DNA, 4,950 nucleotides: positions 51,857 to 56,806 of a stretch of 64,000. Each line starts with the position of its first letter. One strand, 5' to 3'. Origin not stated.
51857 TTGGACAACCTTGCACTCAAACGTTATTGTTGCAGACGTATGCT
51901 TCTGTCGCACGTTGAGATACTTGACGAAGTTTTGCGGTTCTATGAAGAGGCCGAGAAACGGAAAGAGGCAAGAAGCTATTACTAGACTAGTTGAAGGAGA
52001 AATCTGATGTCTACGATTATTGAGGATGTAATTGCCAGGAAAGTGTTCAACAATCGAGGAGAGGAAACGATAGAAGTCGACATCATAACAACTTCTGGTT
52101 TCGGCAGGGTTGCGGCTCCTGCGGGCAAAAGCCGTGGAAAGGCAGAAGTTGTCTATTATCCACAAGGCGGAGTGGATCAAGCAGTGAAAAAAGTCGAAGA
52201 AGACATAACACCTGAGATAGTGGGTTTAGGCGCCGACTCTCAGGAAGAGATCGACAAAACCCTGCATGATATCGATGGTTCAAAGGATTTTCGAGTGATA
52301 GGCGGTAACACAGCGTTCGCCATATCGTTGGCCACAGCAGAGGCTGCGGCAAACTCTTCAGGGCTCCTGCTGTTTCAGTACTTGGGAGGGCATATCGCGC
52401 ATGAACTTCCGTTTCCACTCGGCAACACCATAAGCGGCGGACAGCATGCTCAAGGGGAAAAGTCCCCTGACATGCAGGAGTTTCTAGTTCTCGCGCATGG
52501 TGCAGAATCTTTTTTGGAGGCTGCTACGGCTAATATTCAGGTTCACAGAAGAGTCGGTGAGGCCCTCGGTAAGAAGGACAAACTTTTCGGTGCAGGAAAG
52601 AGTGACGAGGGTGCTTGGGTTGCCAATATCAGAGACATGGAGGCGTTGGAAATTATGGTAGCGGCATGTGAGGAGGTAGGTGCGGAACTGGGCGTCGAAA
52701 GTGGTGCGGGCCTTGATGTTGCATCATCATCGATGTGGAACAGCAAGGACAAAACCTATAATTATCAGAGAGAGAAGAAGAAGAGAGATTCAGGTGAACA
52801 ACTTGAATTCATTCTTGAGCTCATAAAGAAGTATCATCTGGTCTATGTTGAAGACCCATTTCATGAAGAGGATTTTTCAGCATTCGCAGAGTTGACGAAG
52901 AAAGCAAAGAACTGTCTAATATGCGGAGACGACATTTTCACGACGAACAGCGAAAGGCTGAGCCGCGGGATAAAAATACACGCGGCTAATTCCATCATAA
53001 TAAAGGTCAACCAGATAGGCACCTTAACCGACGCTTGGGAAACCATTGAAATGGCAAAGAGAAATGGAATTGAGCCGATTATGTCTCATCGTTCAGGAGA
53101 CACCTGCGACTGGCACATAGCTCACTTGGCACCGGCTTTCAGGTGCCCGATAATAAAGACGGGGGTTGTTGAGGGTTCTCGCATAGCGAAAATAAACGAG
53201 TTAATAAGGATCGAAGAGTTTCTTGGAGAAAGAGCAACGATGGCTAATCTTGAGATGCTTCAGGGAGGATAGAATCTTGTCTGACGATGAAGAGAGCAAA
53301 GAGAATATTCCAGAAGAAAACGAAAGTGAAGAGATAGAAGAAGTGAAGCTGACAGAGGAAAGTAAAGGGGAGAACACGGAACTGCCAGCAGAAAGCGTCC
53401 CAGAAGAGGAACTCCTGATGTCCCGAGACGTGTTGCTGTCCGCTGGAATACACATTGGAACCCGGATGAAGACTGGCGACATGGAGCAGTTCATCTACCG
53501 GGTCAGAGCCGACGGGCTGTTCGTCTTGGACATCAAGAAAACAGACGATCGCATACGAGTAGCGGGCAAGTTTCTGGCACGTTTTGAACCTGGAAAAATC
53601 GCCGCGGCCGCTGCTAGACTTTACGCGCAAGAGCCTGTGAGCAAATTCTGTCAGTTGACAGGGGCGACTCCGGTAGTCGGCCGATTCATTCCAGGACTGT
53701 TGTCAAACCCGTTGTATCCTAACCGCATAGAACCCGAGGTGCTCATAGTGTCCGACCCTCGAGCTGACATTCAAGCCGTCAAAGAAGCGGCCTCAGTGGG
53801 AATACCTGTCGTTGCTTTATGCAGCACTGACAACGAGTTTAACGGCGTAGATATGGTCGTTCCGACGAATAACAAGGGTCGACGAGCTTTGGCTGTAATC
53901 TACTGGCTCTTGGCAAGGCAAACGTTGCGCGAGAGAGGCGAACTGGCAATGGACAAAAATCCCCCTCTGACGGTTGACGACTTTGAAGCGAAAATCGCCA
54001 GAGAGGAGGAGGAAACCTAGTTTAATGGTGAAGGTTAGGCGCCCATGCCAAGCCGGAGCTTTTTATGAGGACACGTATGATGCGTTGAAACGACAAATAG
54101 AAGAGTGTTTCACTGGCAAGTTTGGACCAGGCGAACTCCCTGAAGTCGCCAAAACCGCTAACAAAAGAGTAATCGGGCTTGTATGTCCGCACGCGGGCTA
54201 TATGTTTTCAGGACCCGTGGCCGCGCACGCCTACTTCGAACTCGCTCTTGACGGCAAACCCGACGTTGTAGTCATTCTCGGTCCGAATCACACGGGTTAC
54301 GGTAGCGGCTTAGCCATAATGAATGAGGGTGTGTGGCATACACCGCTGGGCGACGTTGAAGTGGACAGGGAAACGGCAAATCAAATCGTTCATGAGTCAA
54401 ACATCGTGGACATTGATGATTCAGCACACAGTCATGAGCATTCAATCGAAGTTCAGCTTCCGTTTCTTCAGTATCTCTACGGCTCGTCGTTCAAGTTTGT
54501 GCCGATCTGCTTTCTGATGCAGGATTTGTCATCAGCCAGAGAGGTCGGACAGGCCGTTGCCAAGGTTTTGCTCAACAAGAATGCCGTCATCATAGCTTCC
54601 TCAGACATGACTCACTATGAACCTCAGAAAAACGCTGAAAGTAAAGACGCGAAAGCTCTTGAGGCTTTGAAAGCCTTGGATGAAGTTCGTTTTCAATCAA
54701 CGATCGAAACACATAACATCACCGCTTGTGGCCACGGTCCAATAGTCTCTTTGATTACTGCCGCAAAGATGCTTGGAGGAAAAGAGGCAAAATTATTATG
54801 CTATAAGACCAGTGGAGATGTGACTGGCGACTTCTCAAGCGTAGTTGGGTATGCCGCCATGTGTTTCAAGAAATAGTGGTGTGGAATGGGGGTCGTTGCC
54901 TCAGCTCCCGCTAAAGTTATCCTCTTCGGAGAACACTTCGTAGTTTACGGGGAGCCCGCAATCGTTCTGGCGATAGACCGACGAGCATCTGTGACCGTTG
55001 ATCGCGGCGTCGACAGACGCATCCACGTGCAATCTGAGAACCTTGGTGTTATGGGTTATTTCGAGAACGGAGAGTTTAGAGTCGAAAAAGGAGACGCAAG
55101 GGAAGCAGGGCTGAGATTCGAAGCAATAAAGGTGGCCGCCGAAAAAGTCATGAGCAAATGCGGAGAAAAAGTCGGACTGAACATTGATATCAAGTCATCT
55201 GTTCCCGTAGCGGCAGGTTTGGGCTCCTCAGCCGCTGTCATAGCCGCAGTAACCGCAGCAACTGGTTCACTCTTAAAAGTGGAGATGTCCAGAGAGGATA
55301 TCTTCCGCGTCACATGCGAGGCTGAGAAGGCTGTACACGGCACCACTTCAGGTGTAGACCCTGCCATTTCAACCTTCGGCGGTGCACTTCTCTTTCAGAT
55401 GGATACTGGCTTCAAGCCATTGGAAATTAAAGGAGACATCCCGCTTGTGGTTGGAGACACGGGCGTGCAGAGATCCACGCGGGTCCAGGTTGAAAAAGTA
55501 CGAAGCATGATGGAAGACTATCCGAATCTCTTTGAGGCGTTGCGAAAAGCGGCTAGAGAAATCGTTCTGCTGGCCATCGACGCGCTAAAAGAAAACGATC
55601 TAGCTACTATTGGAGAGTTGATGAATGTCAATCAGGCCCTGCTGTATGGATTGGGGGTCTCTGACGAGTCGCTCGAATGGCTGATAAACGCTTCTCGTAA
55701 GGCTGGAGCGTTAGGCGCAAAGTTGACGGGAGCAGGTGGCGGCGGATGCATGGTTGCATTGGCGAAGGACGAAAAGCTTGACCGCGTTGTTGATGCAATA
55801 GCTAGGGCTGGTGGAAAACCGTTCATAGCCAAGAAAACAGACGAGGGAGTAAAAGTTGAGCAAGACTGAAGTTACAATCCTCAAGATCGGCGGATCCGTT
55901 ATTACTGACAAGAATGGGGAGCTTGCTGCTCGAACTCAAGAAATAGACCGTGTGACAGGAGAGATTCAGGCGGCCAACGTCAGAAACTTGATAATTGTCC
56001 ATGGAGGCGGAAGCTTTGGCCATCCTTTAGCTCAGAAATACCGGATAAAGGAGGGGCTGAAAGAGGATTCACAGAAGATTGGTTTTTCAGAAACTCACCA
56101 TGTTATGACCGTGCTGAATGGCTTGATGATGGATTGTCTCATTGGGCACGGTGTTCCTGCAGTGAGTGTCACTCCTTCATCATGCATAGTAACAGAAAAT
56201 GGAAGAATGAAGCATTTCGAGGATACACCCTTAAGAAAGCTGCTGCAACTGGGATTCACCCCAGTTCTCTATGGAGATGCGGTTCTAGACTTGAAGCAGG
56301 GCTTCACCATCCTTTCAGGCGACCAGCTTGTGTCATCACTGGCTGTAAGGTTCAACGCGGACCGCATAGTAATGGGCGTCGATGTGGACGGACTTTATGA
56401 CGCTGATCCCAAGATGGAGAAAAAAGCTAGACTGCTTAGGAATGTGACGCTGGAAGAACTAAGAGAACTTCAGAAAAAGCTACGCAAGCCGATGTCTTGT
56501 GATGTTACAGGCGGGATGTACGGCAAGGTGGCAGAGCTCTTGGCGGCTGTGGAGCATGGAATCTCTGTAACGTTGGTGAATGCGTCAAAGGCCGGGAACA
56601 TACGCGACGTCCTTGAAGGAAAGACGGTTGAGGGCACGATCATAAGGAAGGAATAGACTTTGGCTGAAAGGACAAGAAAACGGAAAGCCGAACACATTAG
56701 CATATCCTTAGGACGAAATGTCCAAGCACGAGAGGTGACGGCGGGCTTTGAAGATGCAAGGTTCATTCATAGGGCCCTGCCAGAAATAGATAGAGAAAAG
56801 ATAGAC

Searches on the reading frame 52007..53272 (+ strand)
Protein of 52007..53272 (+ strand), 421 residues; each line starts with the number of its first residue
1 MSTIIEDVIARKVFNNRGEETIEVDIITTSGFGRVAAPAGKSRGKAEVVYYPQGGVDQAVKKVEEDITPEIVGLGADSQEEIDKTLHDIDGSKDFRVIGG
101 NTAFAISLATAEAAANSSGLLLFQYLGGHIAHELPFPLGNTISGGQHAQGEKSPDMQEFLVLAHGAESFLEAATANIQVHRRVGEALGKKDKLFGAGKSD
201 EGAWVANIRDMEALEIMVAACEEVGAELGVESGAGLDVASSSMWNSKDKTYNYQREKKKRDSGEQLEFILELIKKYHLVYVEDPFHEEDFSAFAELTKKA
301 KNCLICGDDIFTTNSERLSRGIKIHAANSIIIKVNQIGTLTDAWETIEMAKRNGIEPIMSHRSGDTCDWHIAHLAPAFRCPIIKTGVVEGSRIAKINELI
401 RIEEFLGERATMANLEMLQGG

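Call 53: search_protein_families(library=pfam, proteins=[window:52007-53272:+], max_evalue=0.0001)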
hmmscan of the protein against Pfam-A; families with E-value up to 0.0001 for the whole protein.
window:52007-53272:+ (421 aa): 3 families
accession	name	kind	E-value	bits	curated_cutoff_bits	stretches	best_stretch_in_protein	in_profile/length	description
PF00113.28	Enolase_C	-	2.6e-66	224.4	21.5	1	133-414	3-289/296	Enolase, C-terminal TIM barrel domain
PF03952.21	Enolase_N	-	2.9e-33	115.3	35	1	5-126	1-131/131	Enolase, N-terminal domain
PF13378.12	MR_MLE_C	-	2.2e-07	31.3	29.4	1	261-364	56-157/219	Enolase C-terminal domain-like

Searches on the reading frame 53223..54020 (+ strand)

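Call 53: search_protein_families(library=pfam, proteins=[window:53223-54020:+], max_evalue=0.0001)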
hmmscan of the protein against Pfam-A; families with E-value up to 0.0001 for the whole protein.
window:53223-54020:+ (265 aa): 1 family
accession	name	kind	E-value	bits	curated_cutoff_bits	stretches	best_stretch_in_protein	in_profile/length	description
PF00318.25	Ribosomal_S2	-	1.5e-21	77.1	26.1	2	170-232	149-211/216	Ribosomal protein S2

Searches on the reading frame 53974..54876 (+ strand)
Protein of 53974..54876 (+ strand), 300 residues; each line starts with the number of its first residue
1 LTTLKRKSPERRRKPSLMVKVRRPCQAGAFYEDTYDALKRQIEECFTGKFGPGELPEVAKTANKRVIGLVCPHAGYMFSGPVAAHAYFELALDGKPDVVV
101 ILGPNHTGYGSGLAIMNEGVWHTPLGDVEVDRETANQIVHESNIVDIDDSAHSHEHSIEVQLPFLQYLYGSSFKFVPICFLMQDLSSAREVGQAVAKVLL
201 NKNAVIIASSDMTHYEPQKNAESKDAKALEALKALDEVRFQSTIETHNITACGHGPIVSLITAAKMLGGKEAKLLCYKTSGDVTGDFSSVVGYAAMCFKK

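Call 53: search_protein_families(library=pfam, proteins=[window:53974-54876:+], max_evalue=0.0001)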
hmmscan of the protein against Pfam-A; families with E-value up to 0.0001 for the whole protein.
window:53974-54876:+ (300 aa): 2 families
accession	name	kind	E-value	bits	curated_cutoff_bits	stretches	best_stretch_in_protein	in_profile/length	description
PF01875.22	Memo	-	1.1e-86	290.8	27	1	24-296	2-268/269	Memo-like protein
PF02900.23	LigB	-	3.2e-07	30.1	26.3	1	95-272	42-249/269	Catalytic LigB subunit of aromatic ring-opening dioxygenase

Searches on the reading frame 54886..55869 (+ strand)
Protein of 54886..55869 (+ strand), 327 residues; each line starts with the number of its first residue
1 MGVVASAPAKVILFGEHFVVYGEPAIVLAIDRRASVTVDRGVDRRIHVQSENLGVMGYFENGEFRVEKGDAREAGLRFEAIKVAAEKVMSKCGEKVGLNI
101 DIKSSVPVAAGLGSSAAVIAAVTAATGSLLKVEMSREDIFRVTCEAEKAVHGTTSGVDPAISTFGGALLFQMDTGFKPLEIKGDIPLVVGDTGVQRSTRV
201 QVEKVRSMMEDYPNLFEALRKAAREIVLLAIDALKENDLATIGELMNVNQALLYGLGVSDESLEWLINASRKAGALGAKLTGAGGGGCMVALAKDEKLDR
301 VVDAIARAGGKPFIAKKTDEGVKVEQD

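Call 53: search_protein_families(library=pfam, proteins=[window:54886-55869:+], max_evalue=0.0001)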
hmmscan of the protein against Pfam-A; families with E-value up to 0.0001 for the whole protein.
window:54886-55869:+ (327 aa): 3 families
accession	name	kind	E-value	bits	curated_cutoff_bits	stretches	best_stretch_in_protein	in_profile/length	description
PF00288.32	GHMP_kinases_N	-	4.3e-19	69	22.3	1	81-166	3-87/87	GHMP kinases N terminal domain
PF08544.19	GHMP_kinases_C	-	2.5e-17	63.5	21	1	230-309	1-83/85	GHMP kinases C terminal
PF22700.2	MVD-like_N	-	5.3e-07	29.9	27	1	80-142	64-127/157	Diphosphomevalonate decarboxylase-like N-terminal domain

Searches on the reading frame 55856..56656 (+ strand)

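Call 53: search_protein_families(library=pfam, proteins=[window:55856-56656:+], max_evalue=0.0001)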
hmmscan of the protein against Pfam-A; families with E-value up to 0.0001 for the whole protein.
window:55856-56656:+ (266 aa): 1 family
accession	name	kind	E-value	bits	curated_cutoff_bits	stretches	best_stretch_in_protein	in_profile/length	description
PF00696.33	AA_kinase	-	6.5e-47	160.7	24.9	1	6-242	2-234/234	Amino acid kinase family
